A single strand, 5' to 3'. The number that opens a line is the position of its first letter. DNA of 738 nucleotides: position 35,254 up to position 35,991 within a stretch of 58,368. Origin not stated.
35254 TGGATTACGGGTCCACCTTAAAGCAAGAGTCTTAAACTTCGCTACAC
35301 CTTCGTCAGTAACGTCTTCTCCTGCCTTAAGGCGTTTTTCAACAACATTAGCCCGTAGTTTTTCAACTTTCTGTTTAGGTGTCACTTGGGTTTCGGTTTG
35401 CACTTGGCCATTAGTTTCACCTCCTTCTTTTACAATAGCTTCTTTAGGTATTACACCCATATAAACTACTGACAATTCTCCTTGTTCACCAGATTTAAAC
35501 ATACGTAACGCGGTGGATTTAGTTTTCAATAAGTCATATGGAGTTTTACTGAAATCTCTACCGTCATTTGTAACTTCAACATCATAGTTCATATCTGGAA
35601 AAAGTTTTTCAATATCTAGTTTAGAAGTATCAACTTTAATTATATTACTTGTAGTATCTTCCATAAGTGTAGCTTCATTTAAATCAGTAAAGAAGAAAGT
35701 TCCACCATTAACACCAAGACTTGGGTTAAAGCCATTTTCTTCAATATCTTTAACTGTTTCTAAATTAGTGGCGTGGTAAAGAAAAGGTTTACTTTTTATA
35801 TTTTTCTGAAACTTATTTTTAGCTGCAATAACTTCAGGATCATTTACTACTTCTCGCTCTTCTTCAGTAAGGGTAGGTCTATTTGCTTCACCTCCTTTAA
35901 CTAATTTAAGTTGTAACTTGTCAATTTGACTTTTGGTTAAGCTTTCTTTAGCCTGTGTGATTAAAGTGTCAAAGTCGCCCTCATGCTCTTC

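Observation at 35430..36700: Two tandem ADP-ribosyltransferase-like modules inside the giant protein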

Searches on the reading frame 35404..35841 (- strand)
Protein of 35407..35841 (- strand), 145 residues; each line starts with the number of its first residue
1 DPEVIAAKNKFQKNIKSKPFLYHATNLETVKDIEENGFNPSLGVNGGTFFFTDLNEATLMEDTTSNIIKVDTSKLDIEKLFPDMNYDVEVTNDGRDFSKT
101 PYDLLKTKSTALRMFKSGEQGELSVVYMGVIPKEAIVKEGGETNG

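Call 9: search_protein_families(library=pfam, proteins=[window:35407-35841:-], max_evalue=10)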
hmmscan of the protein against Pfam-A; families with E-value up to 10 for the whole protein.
seq(145 aa): 0 families
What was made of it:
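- On PARP catalytic domain (PF00644): The modules have no hit (call 9).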

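Call 28: find_homologous_proteins(query=A3, max_evalue=0.001)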
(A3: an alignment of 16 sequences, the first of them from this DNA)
Query A3 (16 sequences) (143 aa, profile of the alignment): 79 proteins with E <= 0.001 among 3131 candidates.
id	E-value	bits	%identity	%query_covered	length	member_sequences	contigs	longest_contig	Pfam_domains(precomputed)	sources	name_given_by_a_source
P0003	6.3e-77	276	27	83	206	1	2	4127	-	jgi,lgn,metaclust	metaclust:\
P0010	5.5e-74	266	22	83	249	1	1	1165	-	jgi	jgi:hypothetical protein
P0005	8.3e-69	249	27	86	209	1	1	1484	-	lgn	-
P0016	2.0e-67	245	23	83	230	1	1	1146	-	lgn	-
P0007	1.3e-65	239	23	83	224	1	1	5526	-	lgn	-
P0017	1.1e-62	229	24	83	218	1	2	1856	-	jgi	jgi:hypothetical protein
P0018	1.7e-62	229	27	83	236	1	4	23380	-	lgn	-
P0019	4.7e-61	224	22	83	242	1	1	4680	-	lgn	-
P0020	7.9e-61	223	23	83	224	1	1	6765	-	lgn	-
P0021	1.5e-60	222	26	73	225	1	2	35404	-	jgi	jgi:hypothetical protein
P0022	6.2e-60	220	24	83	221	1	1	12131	-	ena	-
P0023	1.0e-58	216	24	83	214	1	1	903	-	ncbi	-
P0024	1.2e-58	216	58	8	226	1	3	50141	-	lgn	-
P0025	2.2e-58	215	22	50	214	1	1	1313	-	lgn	-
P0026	7.7e-58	214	34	50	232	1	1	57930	-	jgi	jgi:hypothetical protein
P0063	1.0e-34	138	-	-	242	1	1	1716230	-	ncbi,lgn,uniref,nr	ncbi:hypothetical protein [Rhizobium sp. BK176]|uniref:hypothetical protein n=1 Tax=Rhizobium sp. BK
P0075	3.3e-21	94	26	47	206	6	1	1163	PF00644.27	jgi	-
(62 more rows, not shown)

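Call 33: search_solved_structures(query=A4, max_evalue=10, show_alignments=4)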
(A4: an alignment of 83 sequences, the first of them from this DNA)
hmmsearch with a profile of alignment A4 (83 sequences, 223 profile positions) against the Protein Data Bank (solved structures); distinct sequences matched with E-value up to 10: 14.
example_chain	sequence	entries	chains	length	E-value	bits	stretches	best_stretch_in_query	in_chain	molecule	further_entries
9ld4_A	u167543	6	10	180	5.3e-05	26.1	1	2-25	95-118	Probable RNA 2'-phosphotransferase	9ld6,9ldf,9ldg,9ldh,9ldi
9ld3_A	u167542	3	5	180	5.3e-05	26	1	2-25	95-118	Probable RNA 2'-phosphotransferase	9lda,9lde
9ldc_A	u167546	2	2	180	5.4e-05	26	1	2-25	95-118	Probable RNA 2'-phosphotransferase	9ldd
8tfi_A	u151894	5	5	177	0.00018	24.4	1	2-71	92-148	Probable RNA 2'-phosphotransferase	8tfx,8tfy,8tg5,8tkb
8tfz_A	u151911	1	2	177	0.00026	23.8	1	2-71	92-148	Probable RNA 2'-phosphotransferase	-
6ede_A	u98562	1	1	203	0.0003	23.6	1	2-26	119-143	Probable RNA 2'-phosphotransferase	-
6e3a_A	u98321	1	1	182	0.0003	23.6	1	2-26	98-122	Probable RNA 2'-phosphotransferase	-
8baq_A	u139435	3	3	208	0.00045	23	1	2-71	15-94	DarT ssDNA thymidine ADP-ribosyltransferase family protein | E. coli C7 DarT1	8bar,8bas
7kw8_A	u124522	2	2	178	0.024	17.4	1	2-26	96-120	tRNA 2'-phosphotransferase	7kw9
8tg3_A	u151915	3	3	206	0.027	17.2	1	2-26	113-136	Probable RNA 2'-phosphotransferase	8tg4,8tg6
1wfx_A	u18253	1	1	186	0.027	17.2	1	2-26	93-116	Probable RNA 2'-phosphotransferase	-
5lx6_A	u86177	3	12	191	0.25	14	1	2-22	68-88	Poly [ADP-ribose] polymerase 10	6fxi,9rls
9frp_A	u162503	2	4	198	0.26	14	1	2-22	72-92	Protein mono-ADP-ribosyltransferase PARP10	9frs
3hkv_A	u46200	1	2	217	0.3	13.8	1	2-22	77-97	Poly [ADP-ribose] polymerase 10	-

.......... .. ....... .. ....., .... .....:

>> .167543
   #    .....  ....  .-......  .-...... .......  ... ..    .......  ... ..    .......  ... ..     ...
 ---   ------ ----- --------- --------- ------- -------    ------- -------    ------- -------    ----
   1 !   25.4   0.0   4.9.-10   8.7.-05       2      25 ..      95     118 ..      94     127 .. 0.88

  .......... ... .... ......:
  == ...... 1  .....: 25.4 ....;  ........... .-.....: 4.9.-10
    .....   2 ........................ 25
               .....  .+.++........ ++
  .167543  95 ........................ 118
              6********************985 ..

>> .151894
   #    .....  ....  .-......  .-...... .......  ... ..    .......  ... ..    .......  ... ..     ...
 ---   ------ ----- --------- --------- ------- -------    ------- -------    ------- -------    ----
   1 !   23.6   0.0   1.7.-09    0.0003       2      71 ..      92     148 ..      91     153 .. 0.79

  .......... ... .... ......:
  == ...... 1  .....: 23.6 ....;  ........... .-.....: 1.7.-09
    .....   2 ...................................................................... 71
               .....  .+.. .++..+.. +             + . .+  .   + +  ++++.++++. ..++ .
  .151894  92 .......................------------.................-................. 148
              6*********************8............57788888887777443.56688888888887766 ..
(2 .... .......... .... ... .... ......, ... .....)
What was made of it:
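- On His-first-strand division (H-Y-[EDQ]): Tpt1 has His at the aligned position (call 33), so the position varies within the division.
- Closest known: ART-PolyVal. Different: By sequence the family is nearer to Tpt1, DarT and PARP (call 33).
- The 83-sequence profile matches Tpt1/KptA at 5e-5, DarT1 at 4.5e-4 and PARP10 at 0.25 (call 33). Tpt1 has His at the strand-2 position (alignment in call 33), and PARP10 and PARP14 lack the Glu. The best sequence-level relatives with solved structures are Tpt1/KptA and DarT1 (call 33).
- Tried and rejected: It worked only after the family alignment was enlarged (call 33).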

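Call 34: search_protein_families(library=pfam, alignment_id=A4, max_evalue=0.1)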
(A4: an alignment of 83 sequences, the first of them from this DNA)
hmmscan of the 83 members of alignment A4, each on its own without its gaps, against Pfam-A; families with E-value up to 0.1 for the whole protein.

A. member 1, seq(143 aa): 0 families

B. families by the number of members that match (of 83 scanned): 16 families
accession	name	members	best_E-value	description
PF00644.27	PARP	30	1.6e-05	Poly(ADP-ribose) polymerase catalytic domain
PF01885.22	PTS_2-RNA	27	0.00017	RNA 2'-phosphotransferase, Tpt1 / KptA family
PF14487.12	DarT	4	0.018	ssDNA thymidine ADP-ribosyltransferase, DarT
PF22531.2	DUF7002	3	0.034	Family of unknown function (DUF7002)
PF09623.16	Cas_NE0113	2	0.012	CRISPR-associated protein NE0113 (Cas_NE0113)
PF24494.1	DUF7587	1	0.018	Domain of unknown function (DUF7587)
PF04521.18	Viral_P18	1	0.031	ssRNA positive strand viral 18kD cysteine rich protein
PF07607.17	DUF1570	1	0.042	Protein of unknown function (DUF1570)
PF25648.1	SFV1_VP5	1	0.048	Sulfolobus filamentous virus 1 major coat protein VP5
PF18842.6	LPD26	1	0.051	Large polyvalent protein associated domain 26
PF22707.2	S1CSD-TOTE-2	1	0.051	S1/CSD-like domain 2 of the TOTE conflict systems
PF06685.17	DUF1186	1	0.061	Protein of unknown function (DUF1186)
PF18760.7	ART-PolyVal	1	0.062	ADP-Ribosyltransferase in polyvalent proteins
PF11462.14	DUF3203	1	0.075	Protein of unknown function (DUF3203)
PF15190.11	TMEM251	1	0.088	Transmembrane protein 251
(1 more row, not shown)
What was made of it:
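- On PARP catalytic domain (PF00644): 30/83 relatives hit the model, with a best E of 1.6e-5 (call 34).
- On ART-PolyVal (PF18760): One of 83 relatives hits at 0.062 (call 34).
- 30/83 members hit Pfam PARP and 27/83 hit PTS_2-RNA below threshold (call 34).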

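Call 36: find_encoding_contigs(protein=P0026, flank=8000, max_places=2)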
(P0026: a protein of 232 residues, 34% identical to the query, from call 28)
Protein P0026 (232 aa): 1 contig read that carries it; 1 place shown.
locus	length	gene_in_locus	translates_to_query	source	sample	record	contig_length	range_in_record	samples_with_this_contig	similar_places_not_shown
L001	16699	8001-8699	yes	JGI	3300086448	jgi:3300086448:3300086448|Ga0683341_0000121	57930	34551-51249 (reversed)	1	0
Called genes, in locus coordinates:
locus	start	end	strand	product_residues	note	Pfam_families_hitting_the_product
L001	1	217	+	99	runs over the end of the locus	-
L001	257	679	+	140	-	-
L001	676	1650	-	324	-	PF00733:Asn_synthase (weak)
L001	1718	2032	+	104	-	-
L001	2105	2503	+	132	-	-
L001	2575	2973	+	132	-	-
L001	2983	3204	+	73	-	-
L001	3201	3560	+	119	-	PF01451:LMWPc (faint)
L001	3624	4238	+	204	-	-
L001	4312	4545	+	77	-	-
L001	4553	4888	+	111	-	-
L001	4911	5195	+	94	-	-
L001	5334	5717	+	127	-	-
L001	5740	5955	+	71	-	-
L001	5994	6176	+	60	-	-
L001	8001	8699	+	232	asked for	-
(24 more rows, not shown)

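Call 37: predict_structure(alignment_id=A4)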
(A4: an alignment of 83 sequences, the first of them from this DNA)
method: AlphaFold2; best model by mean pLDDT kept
length: 143 residues; sequences in the alignment: 83
mean_pLDDT: 76.8   pTM: 0.72
mean pLDDT of the five models: 76.8, 76.8, 76.6, 76.1, 72.6
residues with pLDDT >= 90: 28; 70-90: 60; 50-70: 48; < 50: 7
segments of 3 or more residues with pLDDT < 50: 138-143
pLDDT, mean of each block of 10 residues (from residue 1): 84 89 86 81 77 80 89 89 56 60 66 65 91 73 43
secondary structure, 60 per line:
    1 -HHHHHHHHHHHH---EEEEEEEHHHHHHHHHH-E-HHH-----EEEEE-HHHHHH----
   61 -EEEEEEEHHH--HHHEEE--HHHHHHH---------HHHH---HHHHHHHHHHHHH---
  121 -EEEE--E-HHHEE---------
elements in order: H2-13 E17-23 H24-33 E45-49 H51-56 E62-68 E77-79 H82-88 H98-101 H105-117 E122-125
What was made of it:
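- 35404..35832 (-): ART-fold module 2 (aa 1113-1255); configuration His1132 / Phe1159 / Ser1233, with Glu1231 two residues upstream. The AlphaFold2 model has pLDDT 76.8 and pTM 0.72 (call 37).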

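Call 39: fold_search(model_id=the predicted structure, library=pdb)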
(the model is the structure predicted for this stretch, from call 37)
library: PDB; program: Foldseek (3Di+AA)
matches with E <= 10: 123; with E <= 0.001: 0
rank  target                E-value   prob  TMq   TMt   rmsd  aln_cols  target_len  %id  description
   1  1wfx                  1.7e-03  1.00  0.42  0.34   4.0       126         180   17  Crystal Structure of APE0204 from Aeropyrum pernix (released 2004-11-27)
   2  8tg4_A                3.0e-03  1.00  0.42  0.34   3.6       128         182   18  tRNA 2'-phosphotransferase (Tpt1) from Aeropyrum pernix in complex with ADP-ribose-2"-phosphate and 2'-OH RNA (released 2023-11-08)
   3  6ede                  5.0e-03  1.00  0.39  0.32   7.0       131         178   16  tRNA 2'-phosphotransferase (released 2019-03-20)
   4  8tg3                  5.3e-03  1.00  0.44  0.35   3.6       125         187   18  tRNA 2'-phosphotransferase (Tpt1) from Aeropyrum pernix in complex with ADP-ribose-1" -phosphate (released 2023-11-08)
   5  6e3a                  6.3e-03  1.00  0.39  0.32   6.9       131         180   16  tRNA 2'-phosphotransferase (released 2019-03-20)
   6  8tfi                  6.7e-03  1.00  0.41  0.34   9.6       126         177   12  tRNA 2'-phosphotransferase (Tpt1) from Pyrococcus horikoshii (released 2023-11-08)
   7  8tg6                  9.8e-03  1.00  0.44  0.36   3.5       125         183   18  tRNA 2'-phosphotransferase (Tpt1) from Aeropyrum pernix in complex with sulfate anions (released 2023-11-08)
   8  4z9d_B                1.1e-02  0.96  0.38  0.33   8.6       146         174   15  EcPltA (released 2016-10-12)
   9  9ldc_A                1.6e-02  0.99  0.38  0.31   7.9       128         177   12  The structure of TkoKptA/DNA/ADPR complex-B* (released 2025-11-12)
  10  4z9d_C                1.7e-02  0.95  0.40  0.33   8.5       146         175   14  EcPltA (released 2016-10-12)
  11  9ld6_A                1.9e-02  0.99  0.39  0.32   7.9       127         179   13  The complex structure of TkoKptA/DNA/NAD+ (released 2025-11-12)
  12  9ldg_B                2.3e-02  0.99  0.38  0.31   7.9       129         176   12  The structure of TkoKptA/DNA/Appr>P complex-B (released 2025-11-12)
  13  9ld4_C                2.8e-02  0.98  0.36  0.30   9.7       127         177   12  The Apo-form structure of TkoKptA (released 2025-11-12)
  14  9ld3_A                3.1e-02  0.98  0.38  0.31   8.2       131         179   13  The complex structure of K63A/2',3',5'-P-A/ADPR (released 2025-11-12)
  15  9lda_A                3.8e-02  1.00  0.44  0.37   3.5       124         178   13  The complex structure of K63A/5'-p-ADPR-DNA (released 2025-11-12)
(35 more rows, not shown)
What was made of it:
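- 35404..35832 (-): Foldseek against the PDB finds Tpt1/KptA (1.7e-3, probability 1.0), PltA, PARP14/10 and DarT1 (call 39).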

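Call 43: fold_search(model_id=the predicted structure, library=viral)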
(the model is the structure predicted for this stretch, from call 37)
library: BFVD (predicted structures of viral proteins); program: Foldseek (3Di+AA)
matches with E <= 10: 120; with E <= 0.001: 10
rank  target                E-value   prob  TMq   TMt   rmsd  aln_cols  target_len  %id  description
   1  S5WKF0                3.5e-06  1.00  0.49  0.57   7.1       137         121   17  Putative RNA 2'-phosphotransferase [Pseudomonas phage PaBG]
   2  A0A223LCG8            1.2e-04  1.00  0.51  0.48   8.8       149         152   16  Uncharacterized protein [Bacillus phage PBS1]
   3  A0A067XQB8            1.7e-04  1.00  0.59  0.77   2.3       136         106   13  (no name in the UniProt tables at hand)
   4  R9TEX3                2.6e-04  1.00  0.56  0.24   6.8       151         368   17  Uncharacterized protein [Vibrio phage nt-1]
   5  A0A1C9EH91            4.0e-04  1.00  0.45  0.50   6.6       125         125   17  Uncharacterized protein [Mycobacterium phage Tonenili]
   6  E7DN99                6.5e-04  1.00  0.43  0.56   5.8       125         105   19  (no name in the UniProt tables at hand)
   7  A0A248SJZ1            7.3e-04  1.00  0.48  0.21   6.7       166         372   20  (no name in the UniProt tables at hand)
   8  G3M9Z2                8.8e-04  1.00  0.48  0.40   8.7       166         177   19  Gp251 [Bacillus phage G]
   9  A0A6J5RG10            9.4e-04  1.00  0.49  0.28   4.7       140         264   17  Uncharacterized protein [uncultured Caudovirales phage]
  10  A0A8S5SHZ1            9.4e-04  1.00  0.44  0.62   5.3       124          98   15  SsDNA thymidine ADP-ribosyltransferase, DarT [Phage sp. ctqZP6]
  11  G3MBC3                1.1e-03  1.00  0.48  0.21   7.7       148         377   16  Gp53 [Bacillus phage G]
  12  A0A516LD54            3.2e-03  1.00  0.42  0.41   7.6       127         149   16  (no name in the UniProt tables at hand)
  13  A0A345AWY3            4.1e-03  1.00  0.46  0.48   5.5       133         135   14  (no name in the UniProt tables at hand)
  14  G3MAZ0                4.1e-03  1.00  0.47  0.33   9.7       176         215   15  Gp610 [Bacillus phage G]
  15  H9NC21                4.9e-03  1.00  0.46  0.33   5.7       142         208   14  (no name in the UniProt tables at hand)
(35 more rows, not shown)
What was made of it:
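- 35404..35832 (-): Against BFVD it finds the phage PaBG 'putative RNA 2'-phosphotransferase' at 3.5e-6, plus phage G, PBS1 and phage DarT (call 43).
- On ADP-ribosyltransferase (ART) superfamily: The best BFVD match has E 3.5e-6, and TMq reaches 0.59 (call 43).
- Viral structure matches include a phage Tpt1-like protein and phage DarT (call 43). The best viral structural match is annotated as a phage RNA 2'-phosphotransferase (call 43).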

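Call 58: find_encoding_contigs(protein=P0063, flank=7000, max_places=1)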
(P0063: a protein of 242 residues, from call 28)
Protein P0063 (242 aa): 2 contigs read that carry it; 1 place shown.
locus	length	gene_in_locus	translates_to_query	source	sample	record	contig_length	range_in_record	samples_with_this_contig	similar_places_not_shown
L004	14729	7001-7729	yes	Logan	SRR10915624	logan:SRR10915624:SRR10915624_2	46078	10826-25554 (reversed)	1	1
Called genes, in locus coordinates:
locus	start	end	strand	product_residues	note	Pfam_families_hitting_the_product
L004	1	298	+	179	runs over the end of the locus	PF04542:Sigma70_r2, PF07638:Sigma70_ECF (weak), PF22029:PhyR_sigma2, PF08281:Sigma70_r4_2, PF04545:Sigma70_r4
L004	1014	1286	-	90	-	-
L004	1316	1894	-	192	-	-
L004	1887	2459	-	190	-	-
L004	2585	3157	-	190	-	-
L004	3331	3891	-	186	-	-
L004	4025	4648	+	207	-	-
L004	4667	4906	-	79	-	-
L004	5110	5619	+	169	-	-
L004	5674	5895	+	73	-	-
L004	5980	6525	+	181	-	PF04352:ProQ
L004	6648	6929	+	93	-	-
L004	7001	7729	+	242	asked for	-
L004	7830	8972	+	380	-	-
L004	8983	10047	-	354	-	-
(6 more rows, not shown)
